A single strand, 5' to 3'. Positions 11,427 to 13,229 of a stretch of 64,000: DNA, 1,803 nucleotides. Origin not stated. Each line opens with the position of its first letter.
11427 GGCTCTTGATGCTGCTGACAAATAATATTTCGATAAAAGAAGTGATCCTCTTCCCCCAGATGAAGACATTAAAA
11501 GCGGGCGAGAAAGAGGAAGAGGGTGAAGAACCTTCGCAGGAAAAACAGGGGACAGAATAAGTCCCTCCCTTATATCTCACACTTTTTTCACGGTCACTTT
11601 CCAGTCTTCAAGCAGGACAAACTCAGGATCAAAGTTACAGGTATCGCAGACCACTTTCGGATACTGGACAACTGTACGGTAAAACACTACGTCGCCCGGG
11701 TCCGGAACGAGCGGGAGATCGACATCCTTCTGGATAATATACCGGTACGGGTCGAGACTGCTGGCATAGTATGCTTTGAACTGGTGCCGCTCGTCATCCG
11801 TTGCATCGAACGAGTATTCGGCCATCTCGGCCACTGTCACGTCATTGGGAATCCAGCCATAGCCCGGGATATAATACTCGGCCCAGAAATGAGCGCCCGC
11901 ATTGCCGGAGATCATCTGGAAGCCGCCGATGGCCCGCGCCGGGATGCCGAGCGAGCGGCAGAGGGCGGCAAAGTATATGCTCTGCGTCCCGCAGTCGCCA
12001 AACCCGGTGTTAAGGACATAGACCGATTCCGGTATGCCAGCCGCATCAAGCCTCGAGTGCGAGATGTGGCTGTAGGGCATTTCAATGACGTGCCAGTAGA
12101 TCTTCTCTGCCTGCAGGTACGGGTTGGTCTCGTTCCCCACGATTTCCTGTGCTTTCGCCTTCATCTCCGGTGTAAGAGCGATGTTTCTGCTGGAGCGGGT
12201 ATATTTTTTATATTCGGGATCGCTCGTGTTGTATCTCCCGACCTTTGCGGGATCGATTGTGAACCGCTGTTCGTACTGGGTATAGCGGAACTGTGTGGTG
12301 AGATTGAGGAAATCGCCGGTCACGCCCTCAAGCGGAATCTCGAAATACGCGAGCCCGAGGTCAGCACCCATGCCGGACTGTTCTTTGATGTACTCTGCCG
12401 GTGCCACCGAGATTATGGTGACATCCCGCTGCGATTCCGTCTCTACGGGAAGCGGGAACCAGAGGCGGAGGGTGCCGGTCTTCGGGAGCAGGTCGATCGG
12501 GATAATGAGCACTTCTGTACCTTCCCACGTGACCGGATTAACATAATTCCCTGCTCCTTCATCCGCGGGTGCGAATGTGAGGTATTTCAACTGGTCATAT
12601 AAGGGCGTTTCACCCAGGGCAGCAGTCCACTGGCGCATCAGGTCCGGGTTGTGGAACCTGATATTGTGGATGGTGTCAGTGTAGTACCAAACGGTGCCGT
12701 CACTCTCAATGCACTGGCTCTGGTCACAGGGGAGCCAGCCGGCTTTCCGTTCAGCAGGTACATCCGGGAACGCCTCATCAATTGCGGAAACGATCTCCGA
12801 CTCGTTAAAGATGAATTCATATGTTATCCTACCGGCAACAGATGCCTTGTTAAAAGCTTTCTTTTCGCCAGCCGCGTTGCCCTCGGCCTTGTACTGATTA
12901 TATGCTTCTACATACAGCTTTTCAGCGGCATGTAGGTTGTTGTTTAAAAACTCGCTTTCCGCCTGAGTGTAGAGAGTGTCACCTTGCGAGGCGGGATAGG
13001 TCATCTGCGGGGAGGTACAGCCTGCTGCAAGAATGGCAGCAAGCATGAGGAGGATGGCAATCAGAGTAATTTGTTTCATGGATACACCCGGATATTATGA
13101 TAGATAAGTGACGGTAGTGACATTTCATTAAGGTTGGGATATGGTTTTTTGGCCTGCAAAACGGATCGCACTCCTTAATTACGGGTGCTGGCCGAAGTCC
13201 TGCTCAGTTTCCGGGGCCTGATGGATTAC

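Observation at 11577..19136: Cluster of surface-exposed cell-wall/beta-lactam-type amide hydrolases in a methanogen without murein (best candidate for a novel system)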

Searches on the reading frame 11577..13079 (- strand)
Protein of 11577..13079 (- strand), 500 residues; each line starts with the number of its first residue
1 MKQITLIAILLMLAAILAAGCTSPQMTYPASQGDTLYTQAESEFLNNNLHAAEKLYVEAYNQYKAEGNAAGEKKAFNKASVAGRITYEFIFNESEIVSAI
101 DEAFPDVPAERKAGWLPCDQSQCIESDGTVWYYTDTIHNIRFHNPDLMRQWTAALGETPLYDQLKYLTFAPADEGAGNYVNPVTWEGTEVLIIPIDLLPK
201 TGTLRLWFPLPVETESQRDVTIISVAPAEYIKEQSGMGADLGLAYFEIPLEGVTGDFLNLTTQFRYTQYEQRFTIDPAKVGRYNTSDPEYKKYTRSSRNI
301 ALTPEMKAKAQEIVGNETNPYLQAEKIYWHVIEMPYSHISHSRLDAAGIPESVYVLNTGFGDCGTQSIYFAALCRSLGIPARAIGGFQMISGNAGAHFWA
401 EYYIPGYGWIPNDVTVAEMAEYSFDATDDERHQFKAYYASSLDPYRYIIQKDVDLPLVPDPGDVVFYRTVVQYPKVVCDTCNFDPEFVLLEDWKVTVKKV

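Call 3: search_protein_families(library=pfam, proteins=[window:11577-13079:-], max_evalue=0.01)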
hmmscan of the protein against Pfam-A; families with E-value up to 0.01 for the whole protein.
window:11577-13079:- (500 aa): 1 family
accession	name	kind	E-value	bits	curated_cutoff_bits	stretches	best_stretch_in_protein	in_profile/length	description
PF01841.26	Transglut_core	-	1.1e-20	74.4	23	1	308-413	2-107/108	Transglutaminase-like superfamily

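Call 4: search_protein_families(library=ncbifam, proteins=[window:11577-13079:-], max_evalue=0.01)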
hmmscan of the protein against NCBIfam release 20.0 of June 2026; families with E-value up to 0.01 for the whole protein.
window:11577-13079:- (500 aa): 1 family
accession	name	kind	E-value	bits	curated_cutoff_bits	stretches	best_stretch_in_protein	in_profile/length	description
TIGR03302.1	OM_YfiO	subfamily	0.00017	21.2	81.4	1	8-66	4-66/239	outer membrane protein assembly factor BamD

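Call 63: find_homologous_proteins(query=window:11577-13079:-)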
Query window:11577-13079:- (500 aa): 481 proteins with E <= 0.001 among 8000 candidates; the best 120 are listed.
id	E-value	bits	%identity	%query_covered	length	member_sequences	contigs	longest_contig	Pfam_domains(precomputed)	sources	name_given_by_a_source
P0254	0.0e+0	1167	100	100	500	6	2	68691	PF01841.26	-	-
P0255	8.7e-262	887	76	96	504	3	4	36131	PF01841.26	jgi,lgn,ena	-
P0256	1.8e-253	860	72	100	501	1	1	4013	PF01841.26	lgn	-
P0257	1.8e-252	856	73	96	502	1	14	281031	PF01841.26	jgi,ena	jgi:transglutaminase-like putative cysteine protease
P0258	5.9e-247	838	71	100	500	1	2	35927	PF01841.26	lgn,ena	-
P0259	5.3e-246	835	71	100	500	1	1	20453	PF01841.26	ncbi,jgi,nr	ncbi:MAG: transglutaminase domain-containing protein [Methanoregula sp.]|jgi:transglutaminase-like p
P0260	1.0e-243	827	70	99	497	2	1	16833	PF01841.26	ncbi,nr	ncbi:MAG: transglutaminase domain-containing protein [Methanoregula sp.]|nr:transglutaminase domain-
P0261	1.3e-241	821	70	100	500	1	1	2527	PF01841.26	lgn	-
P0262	2.2e-241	820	69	100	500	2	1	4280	PF01841.26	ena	-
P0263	2.3e-238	810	69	100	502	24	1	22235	PF01841.26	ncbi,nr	ncbi:MAG: transglutaminase domain-containing protein [Methanolinea sp.]|nr:transglutaminase domain-c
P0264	2.3e-238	810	68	100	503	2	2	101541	PF01841.26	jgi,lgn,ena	-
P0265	7.9e-238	808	69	97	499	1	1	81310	PF01841.26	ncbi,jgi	ncbi:MAG: transglutaminase domain-containing protein [Methanoregula sp.]|jgi:transglutaminase-like p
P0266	1.9e-237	807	69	100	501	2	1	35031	PF01841.26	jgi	jgi:transglutaminase-like putative cysteine protease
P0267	2.2e-237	807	67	100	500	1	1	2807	PF01841.26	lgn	-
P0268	1.3e-236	804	69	96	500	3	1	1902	PF01841.26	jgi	-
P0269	1.4e-236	804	71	95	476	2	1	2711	PF01841.26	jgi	-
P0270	1.9e-236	803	69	97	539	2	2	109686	PF01841.26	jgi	jgi:transglutaminase-like putative cysteine protease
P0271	1.5e-234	797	68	99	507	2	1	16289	PF01841.26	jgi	-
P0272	3.8e-234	796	66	100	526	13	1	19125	PF01841.26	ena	-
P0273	6.5e-234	795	66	100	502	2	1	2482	PF01841.26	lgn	-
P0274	7.4e-233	792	68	100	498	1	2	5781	PF01841.26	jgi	jgi:transglutaminase-like putative cysteine protease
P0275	3.8e-229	779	67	98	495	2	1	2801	PF01841.26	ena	-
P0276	7.9e-229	778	67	98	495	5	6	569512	PF01841.26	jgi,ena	-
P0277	4.3e-228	776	64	100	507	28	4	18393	PF01841.26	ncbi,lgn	-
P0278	6.8e-228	775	66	100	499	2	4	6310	PF01841.26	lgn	-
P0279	8.1e-228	775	65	100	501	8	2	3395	PF01841.26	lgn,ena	-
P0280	5.4e-227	772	66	100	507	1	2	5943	PF01841.26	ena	-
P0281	1.5e-226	771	64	100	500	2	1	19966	PF01841.26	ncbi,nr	ncbi:MAG: transglutaminase domain-containing protein [Methanomicrobiales archaeon]|nr:transglutamina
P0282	9.7e-226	768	65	100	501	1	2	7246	PF01841.26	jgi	-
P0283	1.1e-225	768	63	100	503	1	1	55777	PF01841.26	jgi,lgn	jgi:transglutaminase-like putative cysteine protease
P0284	1.6e-224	764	65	99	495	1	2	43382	PF01841.26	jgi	jgi:transglutaminase-like putative cysteine protease/uncharacterized protein YxeA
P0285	2.4e-224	764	65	100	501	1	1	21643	PF01841.26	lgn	-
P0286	4.3e-224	763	66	98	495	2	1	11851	PF01841.26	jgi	-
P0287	1.8e-223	761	64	100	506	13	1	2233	PF01841.26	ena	-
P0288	6.4e-223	759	64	100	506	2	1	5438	PF01841.26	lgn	-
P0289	1.0e-222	758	65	99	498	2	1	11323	PF01841.26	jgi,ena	jgi:transglutaminase-like putative cysteine protease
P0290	3.0e-222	757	65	99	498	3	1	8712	PF01841.26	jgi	jgi:transglutaminase-like putative cysteine protease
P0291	8.0e-221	752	64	99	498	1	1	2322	PF01841.26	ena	-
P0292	1.0e-219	748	65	100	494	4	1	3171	PF01841.26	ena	-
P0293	4.1e-219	746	63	96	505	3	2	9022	PF01841.26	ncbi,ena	-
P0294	5.9e-218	742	63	100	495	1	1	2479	PF01841.26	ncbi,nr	ncbi:MAG TPA: transglutaminase domain-containing protein [Methanoregula sp.]|nr:transglutaminase dom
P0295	1.1e-217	742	64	100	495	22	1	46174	PF01841.26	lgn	-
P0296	3.4e-217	740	63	99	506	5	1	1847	PF01841.26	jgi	jgi:transglutaminase-like putative cysteine protease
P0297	1.5e-215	735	63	100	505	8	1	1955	PF01841.26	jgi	-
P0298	3.1e-213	727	63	100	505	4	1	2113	PF01841.26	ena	-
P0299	2.0e-206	704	60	100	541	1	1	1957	PF01841.26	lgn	-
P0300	3.1e-206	704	59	100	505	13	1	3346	PF01841.26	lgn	-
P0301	8.5e-206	702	61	99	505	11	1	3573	PF01841.26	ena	-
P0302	6.7e-205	699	60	97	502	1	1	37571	PF01841.26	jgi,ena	-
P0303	3.9e-204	697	60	96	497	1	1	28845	PF01841.26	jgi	jgi:hypothetical protein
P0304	6.9e-204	696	60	100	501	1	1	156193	PF01841.26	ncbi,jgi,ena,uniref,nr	ncbi:transglutaminase domain-containing protein [Methanoregula sp.]|uniref:transglutaminase-like dom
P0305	7.0e-204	696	61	100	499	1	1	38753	PF01841.26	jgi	jgi:transglutaminase-like putative cysteine protease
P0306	6.6e-203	693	60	96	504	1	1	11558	PF01841.26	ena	-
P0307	6.6e-202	690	60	99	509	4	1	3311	PF01841.26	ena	-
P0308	7.6e-202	689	60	98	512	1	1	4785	PF01841.26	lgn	-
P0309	1.4e-201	689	59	100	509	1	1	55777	PF01841.26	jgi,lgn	jgi:transglutaminase-like putative cysteine protease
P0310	4.5e-200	683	58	99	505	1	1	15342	PF01841.26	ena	-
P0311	8.2e-200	683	59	98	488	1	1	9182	PF01841.26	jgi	jgi:transglutaminase-like putative cysteine protease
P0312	8.9e-199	679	59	100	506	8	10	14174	PF01841.26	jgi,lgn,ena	jgi:transglutaminase-like putative cysteine protease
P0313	6.5e-198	676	58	100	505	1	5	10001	PF01841.26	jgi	jgi:transglutaminase-like putative cysteine protease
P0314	2.7e-197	674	59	100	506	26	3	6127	PF01841.26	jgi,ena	jgi:transglutaminase-like putative cysteine protease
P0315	5.5e-197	673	60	96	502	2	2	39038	PF01841.26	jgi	jgi:transglutaminase-like putative cysteine protease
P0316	1.9e-192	658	59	100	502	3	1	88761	PF01841.26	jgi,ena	-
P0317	6.4e-192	657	58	100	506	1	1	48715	PF01841.26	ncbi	-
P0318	7.3e-192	656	57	100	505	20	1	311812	PF01841.26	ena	-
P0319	1.6e-191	655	58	100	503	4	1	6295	PF01841.26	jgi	-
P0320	1.7e-191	655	58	98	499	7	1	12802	PF01841.26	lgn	-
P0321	5.2e-191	654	57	97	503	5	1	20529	PF01841.26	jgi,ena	-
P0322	1.6e-190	652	59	97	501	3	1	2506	PF01841.26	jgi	jgi:transglutaminase-like putative cysteine protease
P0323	4.7e-190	650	58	96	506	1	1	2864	PF01841.26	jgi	jgi:transglutaminase-like putative cysteine protease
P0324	2.0e-187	642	56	99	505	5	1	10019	PF01841.26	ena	-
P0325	6.5e-186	637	57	99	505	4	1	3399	PF01841.26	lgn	-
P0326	8.1e-186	636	57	96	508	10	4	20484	PF01841.26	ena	-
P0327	2.5e-185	635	57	99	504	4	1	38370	PF01841.26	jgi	-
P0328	4.0e-185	634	57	97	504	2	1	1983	PF01841.26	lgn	-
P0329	7.6e-185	633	56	96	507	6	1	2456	PF01841.26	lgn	-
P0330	1.3e-184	633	54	100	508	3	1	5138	PF01841.26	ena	-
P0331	8.9e-184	630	56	100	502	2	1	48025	PF01841.26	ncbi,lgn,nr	ncbi:MAG: transglutaminase domain-containing protein [Methanoregula sp.]|nr:transglutaminase domain-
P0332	1.6e-182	626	56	99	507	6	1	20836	PF01841.26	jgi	-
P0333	1.9e-182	625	56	96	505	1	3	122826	PF01841.26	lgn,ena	-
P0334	1.0e-181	623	57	100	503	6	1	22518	PF01841.26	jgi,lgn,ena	-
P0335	1.3e-181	623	55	100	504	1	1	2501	PF01841.26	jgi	-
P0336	4.3e-181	621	56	100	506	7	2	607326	PF01841.26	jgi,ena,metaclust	metaclust:\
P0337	9.6e-181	620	56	99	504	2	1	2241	PF01841.26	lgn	-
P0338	1.6e-180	619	56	96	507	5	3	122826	PF01841.26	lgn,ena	-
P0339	1.8e-180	619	52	100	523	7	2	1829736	PF01841.26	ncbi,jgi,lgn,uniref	ncbi:MAG: transglutaminase domain-containing protein [Methanoregula sp.]|jgi:transglutaminase-like p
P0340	1.0e-179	616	58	92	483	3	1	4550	PF01841.26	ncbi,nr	ncbi:MAG: transglutaminase domain-containing protein, partial [Methanomicrobiales archaeon]|nr:trans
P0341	1.7e-179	616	55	100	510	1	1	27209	PF01841.26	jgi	jgi:hypothetical protein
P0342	4.1e-178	611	55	100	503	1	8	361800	PF01841.26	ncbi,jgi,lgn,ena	jgi:Transglutaminase-like enzymes, putative cysteine proteases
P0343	8.3e-178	610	55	97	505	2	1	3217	PF01841.26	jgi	-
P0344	1.8e-177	609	55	100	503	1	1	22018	PF01841.26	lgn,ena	-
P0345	1.9e-177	609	53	100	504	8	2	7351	PF01841.26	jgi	-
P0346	2.3e-177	609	54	96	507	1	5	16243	PF01841.26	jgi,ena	-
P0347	6.1e-177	607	54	99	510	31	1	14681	PF01841.26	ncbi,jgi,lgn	ncbi:MAG: transglutaminase domain-containing protein [Methanolinea sp.]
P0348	1.1e-176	606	55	97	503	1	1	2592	PF01841.26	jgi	jgi:transglutaminase-like putative cysteine protease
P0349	3.0e-176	605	53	100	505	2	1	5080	PF01841.26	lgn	-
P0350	4.2e-176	604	53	99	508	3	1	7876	PF01841.26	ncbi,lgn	ncbi:MAG: transglutaminase-like domain-containing protein [Methanoregula sp.]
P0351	5.0e-176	604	54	100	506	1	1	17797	PF01841.26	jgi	jgi:transglutaminase-like putative cysteine protease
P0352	6.4e-175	601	54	99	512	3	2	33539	PF01841.26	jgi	-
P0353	1.2e-174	600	55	99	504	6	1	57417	PF01841.26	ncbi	ncbi:MAG: transglutaminase-like domain-containing protein [Methanoregula sp.]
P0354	4.0e-174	598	53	99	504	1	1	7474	PF01841.26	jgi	jgi:transglutaminase-like putative cysteine protease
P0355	3.0e-173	595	54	100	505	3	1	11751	PF01841.26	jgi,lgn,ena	-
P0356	6.1e-173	594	54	96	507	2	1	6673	PF01841.26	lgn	-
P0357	7.1e-173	594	53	99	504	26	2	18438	PF01841.26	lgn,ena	-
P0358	2.2e-172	592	53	100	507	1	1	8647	PF01841.26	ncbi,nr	ncbi:MAG: transglutaminase-like domain-containing protein [Methanospirillum sp.]|nr:transglutaminase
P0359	2.3e-172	592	53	100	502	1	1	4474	PF01841.26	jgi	jgi:hypothetical protein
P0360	3.2e-172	592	53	99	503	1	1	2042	PF01841.26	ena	-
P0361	4.4e-172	591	52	97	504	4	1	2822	PF01841.26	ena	-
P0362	1.3e-171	590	54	97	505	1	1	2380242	PF01841.26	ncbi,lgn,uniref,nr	ncbi:transglutaminase-like putative cysteine protease [Methanolinea mesophila]|uniref:transglutamina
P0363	5.6e-171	588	54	100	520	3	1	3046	PF01841.26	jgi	-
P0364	7.1e-171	587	54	96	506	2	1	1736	PF01841.26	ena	-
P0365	8.3e-171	587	52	96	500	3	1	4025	PF01841.26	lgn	-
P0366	8.7e-171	587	55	96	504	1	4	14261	PF01841.26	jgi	jgi:transglutaminase-like putative cysteine protease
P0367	9.2e-171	587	54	96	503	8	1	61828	PF01841.26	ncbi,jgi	ncbi:MAG: transglutaminase domain-containing protein [Methanoregula sp.]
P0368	1.4e-170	586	54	100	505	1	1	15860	PF01841.26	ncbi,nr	ncbi:MAG: transglutaminase domain-containing protein [Methanoregula sp.]|nr:transglutaminase domain-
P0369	2.1e-170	586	54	99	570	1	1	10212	PF01841.26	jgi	jgi:transglutaminase-like putative cysteine protease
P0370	5.0e-170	584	52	100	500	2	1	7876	PF01841.26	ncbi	ncbi:MAG: transglutaminase domain-containing protein [Methanoregula sp.]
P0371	9.4e-170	583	54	100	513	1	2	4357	PF01841.26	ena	-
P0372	1.8e-169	583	53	96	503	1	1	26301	PF01841.26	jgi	-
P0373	1.8e-169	583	52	96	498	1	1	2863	PF01841.26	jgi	-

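Call 68: find_encoding_contigs(protein=P0362, flank=10000, max_places=1)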
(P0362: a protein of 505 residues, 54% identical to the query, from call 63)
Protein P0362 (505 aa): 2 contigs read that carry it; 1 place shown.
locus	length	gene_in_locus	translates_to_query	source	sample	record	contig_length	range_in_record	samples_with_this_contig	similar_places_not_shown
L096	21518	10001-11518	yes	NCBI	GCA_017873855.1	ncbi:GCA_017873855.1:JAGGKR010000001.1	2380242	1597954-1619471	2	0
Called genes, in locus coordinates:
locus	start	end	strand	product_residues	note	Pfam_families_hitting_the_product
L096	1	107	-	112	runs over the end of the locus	-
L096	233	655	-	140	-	PF12641:Flavodoxin_3, PF12724:Flavodoxin_5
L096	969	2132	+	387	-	PF00465:Fe-ADH, PF13685:Fe-ADH_2, PF25137:ADH_Fe_C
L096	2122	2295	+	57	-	-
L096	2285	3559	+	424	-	PF00989:PAS (weak), PF13188:PAS_8 (faint), PF13426:PAS_9, PF02518:HATPase_c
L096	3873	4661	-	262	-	-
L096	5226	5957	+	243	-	-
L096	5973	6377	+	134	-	-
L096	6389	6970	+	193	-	PF23365:DUF7090 (weak), PF24336:DUF7504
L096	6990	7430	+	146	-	-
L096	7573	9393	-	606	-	PF13365:Trypsin_2, PF01223:Endonuclease_NS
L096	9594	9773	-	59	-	-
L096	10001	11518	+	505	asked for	PF01841:Transglut_core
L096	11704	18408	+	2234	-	-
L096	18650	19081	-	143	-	PF02985:HEAT (faint), PF13646:HEAT_2, PF03130:HEAT_PBS (weak)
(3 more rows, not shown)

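Call 74: predict_structure(alignment_id=A3)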
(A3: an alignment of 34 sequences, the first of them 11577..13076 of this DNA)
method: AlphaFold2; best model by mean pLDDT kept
length: 499 residues; sequences in the alignment: 34
mean_pLDDT: 91.6   pTM: 0.89
mean pLDDT of the five models: 91.6, 91.0, 89.1, 84.9, 83.7
residues with pLDDT >= 90: 399; 70-90: 77; 50-70: 14; < 50: 9
segments of 3 or more residues with pLDDT < 50: 18-26
pLDDT, mean of each block of 10 residues (from residue 1): 74 59 53 97 97 97 94 94 95 98 97 95 96 96 94 94 89 76 95 94 95 95 97 93 96 94 95 92 96 95 98 98 98 93 93 96 95 98 92 91 94 90 93 93 92 89 78 89 85 92
secondary structure, 60 per line:
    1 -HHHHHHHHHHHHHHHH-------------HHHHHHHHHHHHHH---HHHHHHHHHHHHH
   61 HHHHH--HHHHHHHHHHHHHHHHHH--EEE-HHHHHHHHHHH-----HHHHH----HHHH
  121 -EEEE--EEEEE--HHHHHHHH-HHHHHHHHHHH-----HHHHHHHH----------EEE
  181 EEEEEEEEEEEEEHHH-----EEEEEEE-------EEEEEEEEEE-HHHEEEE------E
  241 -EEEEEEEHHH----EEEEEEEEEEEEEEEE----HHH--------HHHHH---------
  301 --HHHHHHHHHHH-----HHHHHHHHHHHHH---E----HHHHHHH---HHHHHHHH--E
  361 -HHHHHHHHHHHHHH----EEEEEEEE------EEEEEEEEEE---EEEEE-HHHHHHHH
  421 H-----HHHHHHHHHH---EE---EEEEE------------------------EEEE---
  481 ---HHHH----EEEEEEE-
elements in order: H2-17 H31-44 H48-65 H68-85 E88-90 H92-102 H108-112 H117-120 E122-125 E128-132 H135-142 H144-154 H160-167 E178-193 E202-208 E216-225 E230-233 E242-248 E256-271 H287-291 H303-313 H319-331 H340-346 H350-357 H362-375 E380-387 E394-403 E407-411 H413-421 H427-436 E445-449 E474-477 H484-487 E492-498

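Call 76: fold_search(model_id=the predicted structure, library=pdb)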
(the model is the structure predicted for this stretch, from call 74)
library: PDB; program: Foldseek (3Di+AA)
matches with E <= 10: 516; with E <= 0.001: 5
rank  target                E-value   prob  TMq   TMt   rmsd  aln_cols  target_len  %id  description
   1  3isr_A                3.1e-12  1.00  0.42  0.69   4.6       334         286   15  The Crystal Structure of a Putative Cysteine Protease from Cytophaga hutchinsonii to 1.9A (released 2009-09-08)
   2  3isr_C                1.2e-11  1.00  0.41  0.67   4.8       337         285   16  The Crystal Structure of a Putative Cysteine Protease from Cytophaga hutchinsonii to 1.9A (released 2009-09-08)
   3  3isr_B                3.6e-11  1.00  0.41  0.66   5.5       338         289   15  The Crystal Structure of a Putative Cysteine Protease from Cytophaga hutchinsonii to 1.9A (released 2009-09-08)
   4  9crn                  1.2e-04  1.00  0.19  0.26  11.4       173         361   20  Crystal structure of Streptococcus pyogenes TglA (released 2024-08-14)
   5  3kd4_A                7.4e-04  1.00  0.18  0.18  16.5       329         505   10  CRYSTAL STRUCTURE OF A PUTATIVE PROTEASE (BDI_1141) FROM PARABACTEROIDES DISTASONIS ATCC 8503 AT 2.00 A RESOLUTION (released 2009-11-24)
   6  9a3v_A                7.7e-03  0.87  0.20  0.15  24.3       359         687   11  Predicted model of tissue transglutaminase 2 (TG2) in complex with plasma fibronectin type III modules 14 and 15 (FNII (released 2024-02-02)
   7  9bc3_A                2.2e-02  0.80  0.21  0.24  24.0       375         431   11  Transglutaminase 2 - Alternate state (released 2024-07-03)
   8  7n6g_6E               2.4e-02  0.98  0.18  0.11  11.4       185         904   17  C1 of central pair (released 2022-05-18)
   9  9bc4_A                2.7e-02  0.15  0.13  0.15  23.6       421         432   12  Transglutaminase 2 - Intermediate State (released 2024-07-03)
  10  6a8p_A                3.9e-02  0.75  0.20  0.15  24.0       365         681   12  Transglutaminase 2 mutant G224V in complex with GTP (released 2018-09-26)
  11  6a8p_C                5.3e-02  0.60  0.19  0.14  21.9       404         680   11  Transglutaminase 2 mutant G224V in complex with GTP (released 2018-09-26)
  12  8tr9                  5.6e-02  0.66  0.20  0.15  21.0       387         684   11  Cryo-EM structure of transglutaminase 2 bound to GDP (released 2024-07-31)
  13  6kzb_A                6.9e-02  0.63  0.19  0.14  23.1       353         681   10  Transglutaminase2 complexed with calcium (released 2020-12-09)
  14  2qsf_A                6.9e-02  0.44  0.15  0.15  13.6       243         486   11  Crystal structure of the Rad4-Rad23 complex (released 2007-10-02)
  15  9qws_A                6.9e-02  0.07  0.09  0.06  24.4       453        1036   11  Cryo-EM structure of the human UBR4/KCMF1/CALM1 complex (C-term dimer interface focused refinement) (released 2025-09-03)
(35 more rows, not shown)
